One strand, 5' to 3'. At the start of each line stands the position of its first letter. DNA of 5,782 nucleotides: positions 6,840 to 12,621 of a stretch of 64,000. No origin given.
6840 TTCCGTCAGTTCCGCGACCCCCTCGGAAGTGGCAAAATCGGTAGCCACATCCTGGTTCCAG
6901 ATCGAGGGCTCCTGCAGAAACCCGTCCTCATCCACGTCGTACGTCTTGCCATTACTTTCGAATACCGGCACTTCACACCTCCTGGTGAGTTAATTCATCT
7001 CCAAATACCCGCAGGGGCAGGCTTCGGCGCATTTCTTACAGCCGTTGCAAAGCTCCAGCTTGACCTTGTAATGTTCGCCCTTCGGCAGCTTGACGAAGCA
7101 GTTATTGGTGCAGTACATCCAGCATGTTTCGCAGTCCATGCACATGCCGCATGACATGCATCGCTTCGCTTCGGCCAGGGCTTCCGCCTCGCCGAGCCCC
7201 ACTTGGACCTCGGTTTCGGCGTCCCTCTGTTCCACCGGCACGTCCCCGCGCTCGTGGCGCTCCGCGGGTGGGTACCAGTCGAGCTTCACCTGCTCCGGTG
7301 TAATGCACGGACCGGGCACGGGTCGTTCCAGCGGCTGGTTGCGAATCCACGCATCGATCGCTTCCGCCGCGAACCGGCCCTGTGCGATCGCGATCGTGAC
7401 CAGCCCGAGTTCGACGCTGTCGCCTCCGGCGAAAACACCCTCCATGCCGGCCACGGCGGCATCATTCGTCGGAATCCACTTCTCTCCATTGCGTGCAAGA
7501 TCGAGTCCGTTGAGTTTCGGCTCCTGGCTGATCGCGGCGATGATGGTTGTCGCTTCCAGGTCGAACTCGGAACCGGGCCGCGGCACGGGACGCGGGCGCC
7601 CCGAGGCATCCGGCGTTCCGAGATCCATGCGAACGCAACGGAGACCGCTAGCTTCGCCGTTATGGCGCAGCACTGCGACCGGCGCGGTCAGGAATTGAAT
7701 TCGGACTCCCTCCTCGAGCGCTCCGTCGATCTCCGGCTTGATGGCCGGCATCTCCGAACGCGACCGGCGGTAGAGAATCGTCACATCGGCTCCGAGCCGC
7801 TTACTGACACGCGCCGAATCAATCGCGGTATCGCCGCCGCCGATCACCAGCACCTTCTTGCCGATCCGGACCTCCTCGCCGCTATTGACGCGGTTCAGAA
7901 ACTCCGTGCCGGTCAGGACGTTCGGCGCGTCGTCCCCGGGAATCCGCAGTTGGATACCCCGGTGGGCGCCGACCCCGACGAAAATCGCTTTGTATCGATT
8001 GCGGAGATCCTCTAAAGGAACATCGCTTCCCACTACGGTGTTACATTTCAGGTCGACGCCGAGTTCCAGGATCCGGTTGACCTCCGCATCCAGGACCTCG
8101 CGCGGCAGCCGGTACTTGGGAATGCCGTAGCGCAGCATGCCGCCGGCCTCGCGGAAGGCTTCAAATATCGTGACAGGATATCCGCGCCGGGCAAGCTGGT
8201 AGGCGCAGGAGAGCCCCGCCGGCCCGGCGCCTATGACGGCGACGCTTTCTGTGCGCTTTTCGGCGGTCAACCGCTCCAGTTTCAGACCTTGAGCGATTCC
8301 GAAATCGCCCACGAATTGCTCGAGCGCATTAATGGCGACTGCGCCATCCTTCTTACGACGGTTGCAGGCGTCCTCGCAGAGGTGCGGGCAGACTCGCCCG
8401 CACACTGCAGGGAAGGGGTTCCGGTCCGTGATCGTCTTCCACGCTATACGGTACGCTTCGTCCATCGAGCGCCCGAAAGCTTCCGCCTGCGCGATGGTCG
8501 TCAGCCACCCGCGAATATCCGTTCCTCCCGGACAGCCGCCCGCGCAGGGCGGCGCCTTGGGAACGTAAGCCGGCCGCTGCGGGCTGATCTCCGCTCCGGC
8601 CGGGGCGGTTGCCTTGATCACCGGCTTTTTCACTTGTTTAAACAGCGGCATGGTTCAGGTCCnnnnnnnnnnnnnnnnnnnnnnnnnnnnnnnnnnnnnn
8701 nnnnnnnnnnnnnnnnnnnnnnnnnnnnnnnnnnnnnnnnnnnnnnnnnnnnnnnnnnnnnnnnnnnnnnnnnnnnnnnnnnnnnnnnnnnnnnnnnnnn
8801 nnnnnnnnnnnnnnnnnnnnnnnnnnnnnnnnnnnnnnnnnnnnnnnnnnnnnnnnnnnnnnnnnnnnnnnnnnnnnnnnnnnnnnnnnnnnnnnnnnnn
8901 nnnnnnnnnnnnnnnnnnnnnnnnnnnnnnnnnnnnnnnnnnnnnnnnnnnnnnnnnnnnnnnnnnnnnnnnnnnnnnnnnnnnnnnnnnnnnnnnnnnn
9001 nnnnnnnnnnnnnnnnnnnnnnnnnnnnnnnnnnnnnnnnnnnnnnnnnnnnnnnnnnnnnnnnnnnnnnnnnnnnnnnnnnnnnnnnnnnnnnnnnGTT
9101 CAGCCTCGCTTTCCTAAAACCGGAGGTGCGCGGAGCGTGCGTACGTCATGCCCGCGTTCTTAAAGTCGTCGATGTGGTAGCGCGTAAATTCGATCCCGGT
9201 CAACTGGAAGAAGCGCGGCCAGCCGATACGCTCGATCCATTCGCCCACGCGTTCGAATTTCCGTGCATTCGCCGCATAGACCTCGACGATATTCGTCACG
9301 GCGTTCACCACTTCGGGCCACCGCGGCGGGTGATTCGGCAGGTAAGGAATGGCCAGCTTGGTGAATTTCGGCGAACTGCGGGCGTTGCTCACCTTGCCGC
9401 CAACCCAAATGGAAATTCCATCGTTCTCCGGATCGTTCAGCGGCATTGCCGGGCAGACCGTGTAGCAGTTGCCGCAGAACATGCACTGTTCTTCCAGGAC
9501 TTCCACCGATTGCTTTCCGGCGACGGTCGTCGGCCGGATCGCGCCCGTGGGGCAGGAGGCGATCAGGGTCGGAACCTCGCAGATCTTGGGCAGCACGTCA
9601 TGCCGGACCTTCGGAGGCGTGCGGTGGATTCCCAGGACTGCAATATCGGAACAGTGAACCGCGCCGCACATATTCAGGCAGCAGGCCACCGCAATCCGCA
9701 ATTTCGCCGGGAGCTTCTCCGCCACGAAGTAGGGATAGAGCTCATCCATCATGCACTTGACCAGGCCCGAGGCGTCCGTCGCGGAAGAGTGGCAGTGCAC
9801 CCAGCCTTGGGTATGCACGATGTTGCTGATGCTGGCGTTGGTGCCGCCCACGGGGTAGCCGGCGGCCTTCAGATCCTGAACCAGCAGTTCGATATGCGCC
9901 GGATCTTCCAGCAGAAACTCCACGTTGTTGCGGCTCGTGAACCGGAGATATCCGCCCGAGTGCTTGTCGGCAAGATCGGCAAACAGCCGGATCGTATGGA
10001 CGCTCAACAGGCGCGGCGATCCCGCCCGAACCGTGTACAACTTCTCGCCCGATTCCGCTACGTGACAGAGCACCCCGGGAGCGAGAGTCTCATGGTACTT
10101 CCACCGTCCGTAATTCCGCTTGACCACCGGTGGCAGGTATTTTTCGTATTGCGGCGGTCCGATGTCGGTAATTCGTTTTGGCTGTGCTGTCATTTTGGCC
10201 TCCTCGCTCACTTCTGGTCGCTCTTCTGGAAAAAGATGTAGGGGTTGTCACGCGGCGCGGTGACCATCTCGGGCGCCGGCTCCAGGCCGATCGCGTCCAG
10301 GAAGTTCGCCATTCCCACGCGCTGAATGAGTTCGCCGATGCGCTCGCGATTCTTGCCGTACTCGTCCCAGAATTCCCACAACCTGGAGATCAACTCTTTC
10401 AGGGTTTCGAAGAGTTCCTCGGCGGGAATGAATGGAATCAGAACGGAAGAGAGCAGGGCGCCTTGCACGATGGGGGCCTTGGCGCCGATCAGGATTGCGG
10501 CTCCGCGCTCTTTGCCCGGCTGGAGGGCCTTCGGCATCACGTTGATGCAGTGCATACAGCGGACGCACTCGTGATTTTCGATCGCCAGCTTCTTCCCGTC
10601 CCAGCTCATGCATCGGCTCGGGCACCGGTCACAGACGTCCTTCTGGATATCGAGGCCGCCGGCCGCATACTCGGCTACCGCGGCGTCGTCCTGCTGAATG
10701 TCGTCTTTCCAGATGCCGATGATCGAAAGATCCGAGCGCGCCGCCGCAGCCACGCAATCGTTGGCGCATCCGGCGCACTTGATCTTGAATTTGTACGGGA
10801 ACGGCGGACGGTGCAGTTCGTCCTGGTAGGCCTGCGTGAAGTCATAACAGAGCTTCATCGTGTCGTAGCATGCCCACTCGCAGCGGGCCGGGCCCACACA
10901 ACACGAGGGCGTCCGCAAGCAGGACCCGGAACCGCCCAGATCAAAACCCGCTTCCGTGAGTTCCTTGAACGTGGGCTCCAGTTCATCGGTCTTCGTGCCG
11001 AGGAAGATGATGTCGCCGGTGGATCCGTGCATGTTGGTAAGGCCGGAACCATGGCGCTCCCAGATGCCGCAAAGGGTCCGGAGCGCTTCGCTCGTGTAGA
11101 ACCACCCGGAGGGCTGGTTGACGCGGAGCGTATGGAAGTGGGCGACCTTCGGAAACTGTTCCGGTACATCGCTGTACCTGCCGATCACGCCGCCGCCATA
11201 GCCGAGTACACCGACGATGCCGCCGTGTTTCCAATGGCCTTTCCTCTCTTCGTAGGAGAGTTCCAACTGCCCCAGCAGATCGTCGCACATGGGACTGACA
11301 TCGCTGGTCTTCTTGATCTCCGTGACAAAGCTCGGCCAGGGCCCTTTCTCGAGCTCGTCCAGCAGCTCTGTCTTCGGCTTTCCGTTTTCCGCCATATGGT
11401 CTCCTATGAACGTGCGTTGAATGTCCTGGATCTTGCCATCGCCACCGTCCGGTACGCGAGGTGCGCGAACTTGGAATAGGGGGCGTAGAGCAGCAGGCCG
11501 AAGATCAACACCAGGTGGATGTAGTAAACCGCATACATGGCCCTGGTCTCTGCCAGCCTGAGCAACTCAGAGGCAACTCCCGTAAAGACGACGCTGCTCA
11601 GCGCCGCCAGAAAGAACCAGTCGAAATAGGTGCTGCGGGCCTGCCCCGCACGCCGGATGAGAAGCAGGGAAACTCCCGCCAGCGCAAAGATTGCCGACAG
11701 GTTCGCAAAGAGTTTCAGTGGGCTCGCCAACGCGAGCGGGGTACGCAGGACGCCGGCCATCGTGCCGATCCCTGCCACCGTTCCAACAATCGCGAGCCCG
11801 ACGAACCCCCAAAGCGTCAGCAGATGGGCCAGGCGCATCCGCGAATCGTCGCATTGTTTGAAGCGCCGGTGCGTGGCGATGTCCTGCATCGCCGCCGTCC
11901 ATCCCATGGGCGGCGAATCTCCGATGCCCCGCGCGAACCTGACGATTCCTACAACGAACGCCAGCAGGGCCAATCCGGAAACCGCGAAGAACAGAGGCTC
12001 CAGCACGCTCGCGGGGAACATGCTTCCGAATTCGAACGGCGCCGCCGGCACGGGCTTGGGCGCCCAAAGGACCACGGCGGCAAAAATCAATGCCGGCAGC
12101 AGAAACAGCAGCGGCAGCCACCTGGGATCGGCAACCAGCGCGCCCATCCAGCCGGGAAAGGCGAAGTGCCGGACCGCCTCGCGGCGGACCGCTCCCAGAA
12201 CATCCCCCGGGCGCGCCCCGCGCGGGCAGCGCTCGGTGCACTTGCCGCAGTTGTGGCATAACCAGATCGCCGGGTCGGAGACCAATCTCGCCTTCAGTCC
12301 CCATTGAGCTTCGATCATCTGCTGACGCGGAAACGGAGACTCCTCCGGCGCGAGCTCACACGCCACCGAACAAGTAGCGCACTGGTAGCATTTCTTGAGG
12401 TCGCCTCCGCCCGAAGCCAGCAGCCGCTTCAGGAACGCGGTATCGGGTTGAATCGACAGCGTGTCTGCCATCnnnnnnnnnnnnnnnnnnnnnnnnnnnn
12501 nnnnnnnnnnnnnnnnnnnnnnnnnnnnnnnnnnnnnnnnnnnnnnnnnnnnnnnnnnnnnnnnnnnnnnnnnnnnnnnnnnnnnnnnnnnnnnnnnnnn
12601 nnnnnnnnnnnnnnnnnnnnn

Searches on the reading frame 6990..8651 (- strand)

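Call 10: search_protein_families(library=ncbifam, proteins=[window:6990-8651:-], max_evalue=0.001)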
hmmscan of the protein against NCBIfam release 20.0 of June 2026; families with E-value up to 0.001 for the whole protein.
window:6990-8651:- (553 aa): 78 families (the best 25 are shown)
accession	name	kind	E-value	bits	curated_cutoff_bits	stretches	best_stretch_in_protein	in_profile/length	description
NF009410.0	PRK12771.1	subfamily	1.2e-182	608.5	516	1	20-552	34-562/566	NAD(P)-binding protein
NF009454.0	PRK12814.1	equivalog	1.7e-121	406.7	916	1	35-512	103-582/657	putative NADPH-dependent glutamate synthase small subunit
NF009414.0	PRK12778.1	equivalog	6.4e-110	368.6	1103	1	32-438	335-751/752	bifunctional dihydroorotate dehydrogenase B NAD binding subunit/NADPH-dependent glutamate synthase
TIGR01316.1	gltA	equivalog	4.2e-104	348.8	471.75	1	32-436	34-449/449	NADPH-dependent glutamate synthase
TIGR03315.1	Se_ygfK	equivalog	6.4e-85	285.4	835.3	1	25-546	436-934/1012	putative selenate reductase subunit YgfK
TIGR01318.1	gltD_gamma_fam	subfamily_domain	5.7e-84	282.3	482.95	1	32-437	47-466/467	glutamate synthase, small subunit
NF010590.0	PRK13984.1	equivalog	2.9e-82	276.7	946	1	36-439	198-609/611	putative oxidoreductase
NF009413.0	PRK12775.1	equivalog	9e-82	275.3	1895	1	33-439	338-757/1006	putative trifunctional 2-polyprenylphenol hydroxylase/glutamate synthase subunit beta/ferritin domain-containing protein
NF009408.0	PRK12769.1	equivalog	1.4e-79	267.9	1003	1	36-438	236-653/659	formate-dependent uric acid utilization protein AegA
NF009451.0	PRK12809.1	equivalog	1.5e-70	238.2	1154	1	77-432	251-630/639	formate-dependent uric acid utilization protein YgfT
NF009415.0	PRK12779.1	equivalog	3.7e-68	230.3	1519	1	38-433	212-623/944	putative bifunctional glutamate synthase subunit beta/2-polyprenylphenol hydroxylase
NF009409.0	PRK12770.1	subfamily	5.2e-62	210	343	1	130-439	14-353/360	putative glutamate synthase subunit beta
TIGR01317.1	GOGAT_sm_gam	subfamily_domain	6e-55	187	447.7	1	65-436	74-478/485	glutamate synthase small subunit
NF045663.1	diclust_near_Sec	equivalog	2.5e-43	148.2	530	1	32-231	16-201/759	pyridine nucleotide-disulfide oxidoreductase/dicluster-binding protein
NF045599.1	bili_reduct_long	exception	1e-16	60.4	750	1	129-293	376-533/641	bilirubin reductase, long form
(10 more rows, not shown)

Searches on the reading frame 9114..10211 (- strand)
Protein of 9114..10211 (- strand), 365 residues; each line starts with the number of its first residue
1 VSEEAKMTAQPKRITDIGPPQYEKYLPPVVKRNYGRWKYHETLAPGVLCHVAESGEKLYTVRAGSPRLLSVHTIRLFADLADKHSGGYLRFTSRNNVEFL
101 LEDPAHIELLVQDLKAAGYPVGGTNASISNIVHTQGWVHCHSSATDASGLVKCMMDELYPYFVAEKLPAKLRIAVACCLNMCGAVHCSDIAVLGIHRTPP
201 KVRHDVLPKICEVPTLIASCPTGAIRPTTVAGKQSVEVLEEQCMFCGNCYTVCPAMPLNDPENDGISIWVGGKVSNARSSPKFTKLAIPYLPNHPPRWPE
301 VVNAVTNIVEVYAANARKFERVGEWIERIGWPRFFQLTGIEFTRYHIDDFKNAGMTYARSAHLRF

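Call 10: search_protein_families(library=ncbifam, proteins=[window:9114-10211:-], max_evalue=0.001)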
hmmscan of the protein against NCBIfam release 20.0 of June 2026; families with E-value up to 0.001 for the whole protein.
window:9114-10211:- (365 aa): 7 families
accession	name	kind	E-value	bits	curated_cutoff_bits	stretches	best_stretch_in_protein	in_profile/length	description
TIGR02066.1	dsrB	equivalog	6.5e-155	515.3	341.5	1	29-358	1-331/341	dissimilatory-type sulfite reductase subunit beta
TIGR02064.1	dsrA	equivalog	9.7e-26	90.5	392.85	1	56-351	79-379/402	dissimilatory-type sulfite reductase subunit alpha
TIGR02912.1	sulfite_red_C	equivalog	5.4e-10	38.8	324.1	1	68-334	31-292/314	sulfite reductase subunit C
NF007126.0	PRK09567.1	equivalog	2.4e-06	26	523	1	69-195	386-508/595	NirA family protein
NF007125.0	PRK09566.1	equivalog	0.00032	19.3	594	0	72-196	336-456/513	ferredoxin--nitrite reductase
NF004541.0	PRK05888.2-2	equivalog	0.00062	19.6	217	0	210-259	62-112/168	NADH-quinone oxidoreductase subunit NuoI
TIGR03294.1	FrhG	equivalog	0.00095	19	245.5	0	214-260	180-222/228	coenzyme F420 hydrogenase subunit gamma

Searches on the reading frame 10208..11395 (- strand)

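Call 10: search_protein_families(library=ncbifam, proteins=[window:10208-11395:-], max_evalue=0.001)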
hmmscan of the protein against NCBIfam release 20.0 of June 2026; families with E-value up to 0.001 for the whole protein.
window:10208-11395:- (395 aa): 5 families
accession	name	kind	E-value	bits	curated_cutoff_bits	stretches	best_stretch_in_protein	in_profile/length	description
TIGR02064.1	dsrA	equivalog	1.5e-177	590.5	392.85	1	12-393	1-390/402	dissimilatory-type sulfite reductase subunit alpha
TIGR02066.1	dsrB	equivalog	2.3e-33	115.6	341.5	1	101-387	42-329/341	dissimilatory-type sulfite reductase subunit beta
TIGR02912.1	sulfite_red_C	equivalog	1.6e-13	50.4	324.1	1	151-365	91-292/314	sulfite reductase subunit C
TIGR02374.1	nitri_red_nirB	equivalog_domain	8.6e-09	34.3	578.35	1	97-228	568-693/794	nitrite reductase large subunit NirB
NF011565.0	PRK14989.1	subfamily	7e-08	31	883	1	118-227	593-697/847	nitrite reductase large subunit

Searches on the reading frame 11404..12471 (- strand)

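Call 10: search_protein_families(library=ncbifam, proteins=[window:11404-12471:-], max_evalue=0.001)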
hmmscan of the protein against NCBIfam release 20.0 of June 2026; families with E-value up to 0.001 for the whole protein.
window:11404-12471:- (355 aa): 11 families
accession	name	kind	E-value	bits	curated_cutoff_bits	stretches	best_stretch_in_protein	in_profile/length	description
NF038018.1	qmoC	equivalog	6.6e-111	371.2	300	1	9-346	1-359/360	quinone-interacting membrane-bound oxidoreductase complex subunit QmoC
TIGR03290.1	CoB_CoM_SS_C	equivalog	4.7e-19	68.8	160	1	26-102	2-78/144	CoB--CoM heterodisulfide reductase subunit C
NF011607.0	PRK15033.1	subfamily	2.8e-14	52.9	524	1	71-348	68-374/389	tricarballylate utilization 4Fe-4S protein TcuB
TIGR02484.1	CitB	equivalog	5.3e-14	52.1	246.6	1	70-349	48-356/372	tricarballylate utilization 4Fe-4S protein TcuB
NF041890.1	hdrC_Methbact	equivalog_domain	4.2e-09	36.3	270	1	14-101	17-103/192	ferredoxin:CoB-CoM heterodisulfide reductase subunit HdrC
NF008369.0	PRK11168.1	equivalog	1.5e-08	33.9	278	1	24-101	9-89/401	anaerobic glycerol-3-phosphate dehydrogenase subunit C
NF041779.1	hetero_SS_HdrC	equivalog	4.5e-08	32.8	350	1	24-101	29-105/198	ferredoxin:CoB-CoM heterodisulfide reductase subunit HdrC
TIGR03379.1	glycerol3P_GlpC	equivalog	9.5e-06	24.6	279.9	1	26-97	5-79/397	anaerobic glycerol-3-phosphate dehydrogenase subunit GlpC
NF004616.0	PRK05950.1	subfamily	0.0003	20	228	0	24-101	145-235/238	succinate dehydrogenase iron-sulfur subunit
TIGR02512.1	FeFe_hydrog_A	subfamily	0.00036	19.5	405.95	1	24-86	5-66/375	[FeFe] hydrogenase, group A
TIGR00384.1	dhsB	subfamily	0.00064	19.2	88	0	24-94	138-220/222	succinate dehydrogenase and fumarate reductase iron-sulfur protein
